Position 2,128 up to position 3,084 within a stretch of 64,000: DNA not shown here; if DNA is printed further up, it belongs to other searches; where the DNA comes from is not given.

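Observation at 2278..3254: Adjacent cohesin-like surface protein (LPQAG sorting signal) and dockerin-like small membrane protein: a possible minimal cohesin-dockerin pair outside a cellulosome context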

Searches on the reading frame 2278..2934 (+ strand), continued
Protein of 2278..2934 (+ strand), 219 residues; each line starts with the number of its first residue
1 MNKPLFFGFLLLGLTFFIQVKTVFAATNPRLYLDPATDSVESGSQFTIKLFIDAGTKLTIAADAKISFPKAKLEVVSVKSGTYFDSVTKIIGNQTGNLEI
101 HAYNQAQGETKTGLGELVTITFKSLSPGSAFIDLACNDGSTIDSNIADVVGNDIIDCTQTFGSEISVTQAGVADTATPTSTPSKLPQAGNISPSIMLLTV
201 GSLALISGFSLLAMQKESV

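Call 44: find_homologous_proteins(query=A4, max_evalue=0.00001)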
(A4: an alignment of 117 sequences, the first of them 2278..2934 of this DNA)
Query A4 (117 sequences) (219 aa, profile of the alignment): 77 proteins with E <= 0.00001 among 8000 candidates.
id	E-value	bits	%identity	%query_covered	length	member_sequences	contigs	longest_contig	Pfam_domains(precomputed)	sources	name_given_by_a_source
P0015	5.9e-62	227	75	100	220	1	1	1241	PF00963.25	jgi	jgi:hypothetical protein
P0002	1.5e-61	226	83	100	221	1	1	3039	PF00963.25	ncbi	-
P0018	5.9e-61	224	76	94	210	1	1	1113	PF00963.25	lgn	-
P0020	1.3e-60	223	67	100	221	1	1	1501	PF00963.25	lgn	-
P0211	1.4e-60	223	30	94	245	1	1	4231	PF00963.25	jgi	-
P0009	2.4e-60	222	82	90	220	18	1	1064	PF00963.25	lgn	-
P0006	4.4e-60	221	79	100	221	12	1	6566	PF00963.25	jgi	jgi:hypothetical protein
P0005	9.1e-60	220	84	92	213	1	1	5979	PF00963.25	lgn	-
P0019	1.0e-59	220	68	100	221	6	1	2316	PF00963.25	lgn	-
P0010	1.2e-59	219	82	90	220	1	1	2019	PF00963.25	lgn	-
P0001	2.1e-59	219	100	100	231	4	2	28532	PF00963.25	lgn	-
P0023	2.4e-59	219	66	100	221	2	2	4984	PF00963.25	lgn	-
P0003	3.9e-59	218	79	100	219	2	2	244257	PF00963.25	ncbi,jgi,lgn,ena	-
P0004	9.0e-59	217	80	100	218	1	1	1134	PF00963.25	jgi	jgi:hypothetical protein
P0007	1.8e-58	216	82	90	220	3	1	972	PF00963.25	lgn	-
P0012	3.6e-58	215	80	94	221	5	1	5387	PF00963.25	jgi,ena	-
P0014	4.1e-58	214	72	100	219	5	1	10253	PF00963.25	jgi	jgi:hypothetical protein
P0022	1.5e-57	213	66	100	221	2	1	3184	PF00963.25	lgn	-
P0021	5.0e-57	211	71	94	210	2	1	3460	PF00963.25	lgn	-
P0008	5.4e-57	211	83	95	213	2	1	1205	PF00963.25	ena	-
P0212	1.5e-56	209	44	96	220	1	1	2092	PF00963.25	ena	-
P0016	6.1e-56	207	79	95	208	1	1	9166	PF00963.25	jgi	-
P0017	6.6e-56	207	79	95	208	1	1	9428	PF00963.25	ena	-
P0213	1.6e-55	206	44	85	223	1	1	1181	PF00963.25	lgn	-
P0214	1.7e-55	206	30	94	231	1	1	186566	-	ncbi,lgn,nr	ncbi:MAG: cohesin domain-containing protein [Candidatus Shapirobacteria bacterium]|nr:cohesin domain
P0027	3.1e-55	205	49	91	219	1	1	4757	-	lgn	-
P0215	2.1e-54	202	35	63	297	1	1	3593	PF00963.25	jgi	jgi:hypothetical protein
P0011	4.3e-54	201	78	96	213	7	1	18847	PF00963.25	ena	-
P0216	6.8e-54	201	45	88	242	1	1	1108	PF00963.25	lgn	-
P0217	8.6e-54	200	43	99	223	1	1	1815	PF00963.25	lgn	-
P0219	2.1e-52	196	45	94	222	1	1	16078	-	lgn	-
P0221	9.8e-51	190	31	80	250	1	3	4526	PF00963.25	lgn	-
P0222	1.6e-49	186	34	96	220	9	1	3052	PF00963.25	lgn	-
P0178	1.5e-48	183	29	58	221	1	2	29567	PF00963.25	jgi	jgi:hypothetical protein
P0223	2.2e-47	179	33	82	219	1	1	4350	PF00963.25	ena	-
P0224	1.4e-46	177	28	70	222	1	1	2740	PF00963.25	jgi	jgi:hypothetical protein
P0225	5.3e-45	172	30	90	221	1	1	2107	PF00963.25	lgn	-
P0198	3.6e-43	166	29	67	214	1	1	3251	PF00963.25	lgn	-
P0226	5.2e-43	165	25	69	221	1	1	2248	PF00963.25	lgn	-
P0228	5.1e-39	152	27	97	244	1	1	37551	PF00963.25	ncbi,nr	ncbi:hypothetical protein HY385_03150 [Candidatus Daviesbacteria bacterium]|nr:hypothetical protein 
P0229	1.8e-37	147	34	79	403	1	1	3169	PF00963.25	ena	-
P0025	3.7e-34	136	85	63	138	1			PF00963.25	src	-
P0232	3.2e-30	123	73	52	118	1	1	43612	PF00963.25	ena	-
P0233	2.4e-19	88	30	80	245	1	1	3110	PF00963.25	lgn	-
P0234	1.6e-16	78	-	-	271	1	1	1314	PF00963.25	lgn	-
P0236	3.8e-14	71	23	68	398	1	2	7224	PF00963.25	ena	-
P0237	4.7e-13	67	26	71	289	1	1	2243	PF00963.25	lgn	-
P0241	5.7e-11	60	26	69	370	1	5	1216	PF00963.25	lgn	-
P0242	1.0e-10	59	-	-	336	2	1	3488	PF00963.25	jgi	jgi:hypothetical protein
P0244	3.2e-10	58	25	47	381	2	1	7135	PF00963.25,PF01476.27,PF23473.2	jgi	jgi:LysM repeat protein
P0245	5.4e-10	57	29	60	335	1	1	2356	PF00963.25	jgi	jgi:hypothetical protein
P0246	6.7e-10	57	23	31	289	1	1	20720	PF00963.25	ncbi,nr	ncbi:MAG: hypothetical protein Q8P91_02175 [bacterium]|nr:hypothetical protein [bacterium]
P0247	1.2e-9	56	24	79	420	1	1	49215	PF00963.25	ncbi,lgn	-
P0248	1.3e-9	56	25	58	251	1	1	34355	PF00963.25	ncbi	-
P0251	2.3e-8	52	26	54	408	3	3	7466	PF23446.2,PF23457.2,PF00963.25,PF01476.27,PF23462.2,PF23473.2,PF23472.2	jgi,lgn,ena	-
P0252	3.7e-8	51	27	68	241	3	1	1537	PF00963.25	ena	-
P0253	3.4e-7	48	28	42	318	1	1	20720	PF00404.25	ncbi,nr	ncbi:MAG: dockerin type I domain-containing protein [bacterium]|nr:dockerin type I domain-containing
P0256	4.3e-6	44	-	-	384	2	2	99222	PF00801.27,PF00963.25,PF18911.7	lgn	-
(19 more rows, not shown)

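Call 46: find_encoding_contigs(protein=P0214, flank=5000, max_places=1)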
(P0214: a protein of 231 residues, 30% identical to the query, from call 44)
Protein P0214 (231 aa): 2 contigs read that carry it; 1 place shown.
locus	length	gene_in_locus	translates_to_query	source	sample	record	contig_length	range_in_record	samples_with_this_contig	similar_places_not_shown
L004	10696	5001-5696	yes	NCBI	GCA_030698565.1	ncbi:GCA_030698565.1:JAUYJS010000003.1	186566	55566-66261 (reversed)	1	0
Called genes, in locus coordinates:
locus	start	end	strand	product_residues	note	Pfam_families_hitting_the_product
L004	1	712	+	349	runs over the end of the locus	PF02163:Peptidase_M50, PF13180:PDZ_2, PF17820:PDZ_6 (weak)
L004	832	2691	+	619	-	-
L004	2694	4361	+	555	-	-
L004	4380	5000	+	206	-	-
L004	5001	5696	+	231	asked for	-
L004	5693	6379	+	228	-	PF00404:Dockerin_1 (faint), PF16656:Pur_ac_phosph_N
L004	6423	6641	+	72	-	PF01165:Ribosomal_S21 (weak)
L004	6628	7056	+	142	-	PF09424:YqeY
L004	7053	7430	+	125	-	PF02130:YbeY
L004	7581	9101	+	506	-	PF13177:DNA_pol3_delta2, PF13401:AAA_22 (weak), PF00004:AAA, PF07728:AAA_5 (faint), PF20964:DnaX_C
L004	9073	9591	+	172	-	PF00565:SNase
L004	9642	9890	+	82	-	-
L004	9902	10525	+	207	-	PF21176:RecR_HhH, PF02132:RecR_ZnF (weak), PF01751:Toprim, PF13662:Toprim_4, PF21175:RecR_C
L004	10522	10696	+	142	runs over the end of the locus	-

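Call 47: find_encoding_contigs(protein=P0228, flank=5000, max_places=1)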
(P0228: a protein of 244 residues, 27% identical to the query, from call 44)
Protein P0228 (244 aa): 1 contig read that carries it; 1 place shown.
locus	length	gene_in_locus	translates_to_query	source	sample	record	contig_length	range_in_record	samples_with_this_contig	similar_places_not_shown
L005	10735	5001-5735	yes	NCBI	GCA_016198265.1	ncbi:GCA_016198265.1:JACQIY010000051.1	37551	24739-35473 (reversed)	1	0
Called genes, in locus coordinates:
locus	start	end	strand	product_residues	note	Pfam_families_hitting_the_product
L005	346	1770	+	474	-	PF00150:Cellulase, PF26410:GH5_mannosidase (weak), PF00404:Dockerin_1 (weak)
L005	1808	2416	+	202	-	-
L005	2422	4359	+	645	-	-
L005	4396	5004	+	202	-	PF00963:Cohesin (weak)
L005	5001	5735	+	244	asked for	PF00963:Cohesin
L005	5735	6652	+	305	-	PF02899:Phage_int_SAM_1, PF13102:Phage_int_SAM_5, PF13495:Phage_int_SAM_4 (weak), PF00589:Phage_integrase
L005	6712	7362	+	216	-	PF01797:Y1_Tnp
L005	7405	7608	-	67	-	-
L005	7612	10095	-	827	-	PF00521:DNA_topoisoIV, PF03989:DNA_gyraseA_C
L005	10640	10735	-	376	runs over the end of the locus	PF01168:Ala_racemase_N, PF00842:Ala_racemase_C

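Call 48: find_encoding_contigs(protein=P0219, flank=5000, max_places=1)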
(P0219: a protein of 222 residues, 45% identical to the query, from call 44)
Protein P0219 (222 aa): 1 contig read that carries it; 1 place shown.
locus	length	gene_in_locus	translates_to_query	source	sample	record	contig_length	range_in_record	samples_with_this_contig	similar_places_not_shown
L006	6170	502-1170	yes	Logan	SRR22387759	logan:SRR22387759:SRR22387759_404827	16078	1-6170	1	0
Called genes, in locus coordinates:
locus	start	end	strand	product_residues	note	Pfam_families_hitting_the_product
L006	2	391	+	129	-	?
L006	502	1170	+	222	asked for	-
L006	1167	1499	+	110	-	-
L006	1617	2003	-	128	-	PF01850:PIN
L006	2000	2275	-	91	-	-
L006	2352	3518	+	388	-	PF08529:NusA_N, PF13184:KH_NusA_1st, PF26594:KH_NusA_2nd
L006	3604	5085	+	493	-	PF00009:GTP_EFTU, PF00071:Ras, PF01926:MMR_HSR1, PF03193:RsgA_GTPase (faint), PF08477:Roc (weak), PF22042:EF-G_D2, PF11987:IF-2, PF03144:GTP_EFTU_D2 (weak)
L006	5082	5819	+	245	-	-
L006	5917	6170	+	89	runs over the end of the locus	PF00312:Ribosomal_S15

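Call 61: search_protein_families(library=pfam, proteins=[L004:832-2688:+, L004:2694-4358:+, L004:4380-4997:+], max_evalue=0.1)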
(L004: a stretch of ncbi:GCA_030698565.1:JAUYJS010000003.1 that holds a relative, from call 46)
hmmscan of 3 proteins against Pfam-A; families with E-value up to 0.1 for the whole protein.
L004:832-2688:+ (619 aa): 0 families

L004:2694-4358:+ (555 aa): 0 families

L004:4380-4997:+ (206 aa): 1 family
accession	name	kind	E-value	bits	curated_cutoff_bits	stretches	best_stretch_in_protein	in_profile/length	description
PF00963.24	Cohesin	-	0.0027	18.4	24.1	1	78-159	18-101/139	Cohesin domain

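Call 68: find_encoding_contigs(protein=P0178, flank=4000, max_places=1)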
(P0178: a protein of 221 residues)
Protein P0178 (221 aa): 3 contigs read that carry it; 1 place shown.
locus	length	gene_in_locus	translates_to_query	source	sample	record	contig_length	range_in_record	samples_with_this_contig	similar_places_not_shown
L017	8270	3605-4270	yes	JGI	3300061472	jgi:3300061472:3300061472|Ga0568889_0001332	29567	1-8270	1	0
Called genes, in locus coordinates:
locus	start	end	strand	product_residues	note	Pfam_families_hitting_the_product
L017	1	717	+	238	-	?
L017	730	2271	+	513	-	PF16656:Pur_ac_phosph_N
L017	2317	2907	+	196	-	PF00963:Cohesin (weak)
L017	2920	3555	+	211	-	PF00963:Cohesin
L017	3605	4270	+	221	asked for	PF00963:Cohesin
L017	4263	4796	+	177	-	PF05137:PilN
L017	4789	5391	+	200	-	PF04350:PilO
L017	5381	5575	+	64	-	-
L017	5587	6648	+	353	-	PF00041:fn3 (faint), PF16656:Pur_ac_phosph_N, PF00404:Dockerin_1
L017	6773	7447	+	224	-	-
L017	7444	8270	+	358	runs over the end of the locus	-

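Call 69: find_encoding_contigs(protein=P0248, flank=4000, max_places=1)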
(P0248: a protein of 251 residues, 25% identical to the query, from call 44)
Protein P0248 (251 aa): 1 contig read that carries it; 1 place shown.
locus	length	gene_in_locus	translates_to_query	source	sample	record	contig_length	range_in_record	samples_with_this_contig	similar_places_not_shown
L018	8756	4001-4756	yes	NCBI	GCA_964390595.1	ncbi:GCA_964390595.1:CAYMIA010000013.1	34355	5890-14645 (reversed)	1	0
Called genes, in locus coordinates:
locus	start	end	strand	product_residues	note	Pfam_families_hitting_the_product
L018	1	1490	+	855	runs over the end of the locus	PF13649:Methyltransf_25, PF08241:Methyltransf_11 (weak), PF08242:Methyltransf_12 (weak)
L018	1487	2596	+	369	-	PF08014:MATCAP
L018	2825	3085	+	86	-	-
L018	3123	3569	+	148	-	-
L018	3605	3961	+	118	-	-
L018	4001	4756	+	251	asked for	PF00963:Cohesin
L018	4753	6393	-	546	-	PF01368:DHH, PF02272:DHHA1, PF17768:RecJ_OB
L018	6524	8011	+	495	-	PF01743:PolyA_pol, PF12627:PolyA_pol_RNAbd, PF01966:HD, PF13735:tRNA_NucTran2_2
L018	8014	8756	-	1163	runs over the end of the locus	PF01436:NHL (faint)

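Call 70: find_encoding_contigs(protein=P0246, flank=4000, max_places=1)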
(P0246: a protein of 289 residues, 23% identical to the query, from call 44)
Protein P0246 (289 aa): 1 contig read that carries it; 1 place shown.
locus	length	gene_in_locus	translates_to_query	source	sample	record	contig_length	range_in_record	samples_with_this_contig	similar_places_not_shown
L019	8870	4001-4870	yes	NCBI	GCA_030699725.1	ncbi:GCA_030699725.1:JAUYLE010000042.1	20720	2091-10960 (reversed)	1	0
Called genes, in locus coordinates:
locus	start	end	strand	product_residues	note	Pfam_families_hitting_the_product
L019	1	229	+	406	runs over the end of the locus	PF13173:AAA_14, PF13635:DUF4143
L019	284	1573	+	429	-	PF01637:ATPase_2 (weak), PF14516:AAA_35 (weak), PF13173:AAA_14, PF13635:DUF4143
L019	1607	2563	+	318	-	PF00404:Dockerin_1 (weak)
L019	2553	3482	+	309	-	-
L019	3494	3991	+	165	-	PF00963:Cohesin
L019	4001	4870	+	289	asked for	PF00963:Cohesin (faint)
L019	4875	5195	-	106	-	-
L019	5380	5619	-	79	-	PF08843:AbiEii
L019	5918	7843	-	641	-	PF00515:TPR_1 (faint), PF07719:TPR_2 (faint), PF13424:TPR_12 (faint), PF13432:TPR_16 (faint), PF23914:TPR_CcmH_CycH (faint), PF13431:TPR_17 (faint), PF14559:TPR_19 (weak), PF13414:TPR_11 (weak), +1 more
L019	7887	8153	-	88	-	-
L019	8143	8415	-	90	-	-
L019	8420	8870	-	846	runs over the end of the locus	PF14890:Intein_splicing (weak)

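Call 86: search_protein_families(library=ncbifam, alignment_id=A4, max_evalue=0.01)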
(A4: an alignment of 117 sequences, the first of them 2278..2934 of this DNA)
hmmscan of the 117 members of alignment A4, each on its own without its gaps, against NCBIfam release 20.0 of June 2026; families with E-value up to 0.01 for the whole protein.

A. member 1, window:2278-2934:+ (219 aa): 1 family
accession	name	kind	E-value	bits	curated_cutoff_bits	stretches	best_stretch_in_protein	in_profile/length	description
NF053819.1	EF0750_LPXTG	subfamily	0.0012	19.3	47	0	174-216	61-103/105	EF2685/EF0750 family sortase-dependent surface protein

B. families by the number of members that match (of 117 scanned): 6 families
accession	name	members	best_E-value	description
NF053819.1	EF0750_LPXTG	27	1.3e-07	EF2685/EF0750 family sortase-dependent surface protein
TIGR01167.1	LPXTG_anchor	12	0.00011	LPXTG cell wall anchor domain-containing protein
NF038253.1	GBS_IgA_bnd_BAC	1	0.0013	IgA Fc-binding protein BAC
TIGR02517.1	type_II_gspD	1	0.0022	type II secretion system secretin GspD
NF041084.1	trehalase_H1_Arch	1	0.0065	alpha,alpha-trehalase TreH1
NF058548.1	BT_4411_fam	1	0.0081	BT4411 family hyaluronic acid-binding protein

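Call 87: search_protein_families(library=pfam, alignment_id=A4, max_evalue=0.001)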
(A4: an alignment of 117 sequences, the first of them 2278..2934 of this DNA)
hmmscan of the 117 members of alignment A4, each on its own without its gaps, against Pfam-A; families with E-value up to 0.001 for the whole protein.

A. member 1, window:2278-2934:+ (219 aa): 1 family
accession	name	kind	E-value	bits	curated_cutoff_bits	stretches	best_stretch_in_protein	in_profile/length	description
PF00963.24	Cohesin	-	8.2e-07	29.7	24.1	1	37-128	7-105/139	Cohesin domain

B. families by the number of members that match (of 117 scanned): 5 families
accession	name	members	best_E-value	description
PF00963.24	Cohesin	104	1.4e-13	Cohesin domain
PF00746.26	Gram_pos_anchor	8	1.1e-05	LPXTG cell wall anchor motif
PF22544.2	HYDIN_VesB_CFA65-like_Ig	1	2e-05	HYDIN/CFA65/VesB-like, Ig-like domain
PF11921.14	DUF3439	1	0.00012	Domain of unknown function (DUF3439)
PF05283.16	MGC-24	1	0.00079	Multi-glycosylated core protein 24 (MGC-24), sialomucin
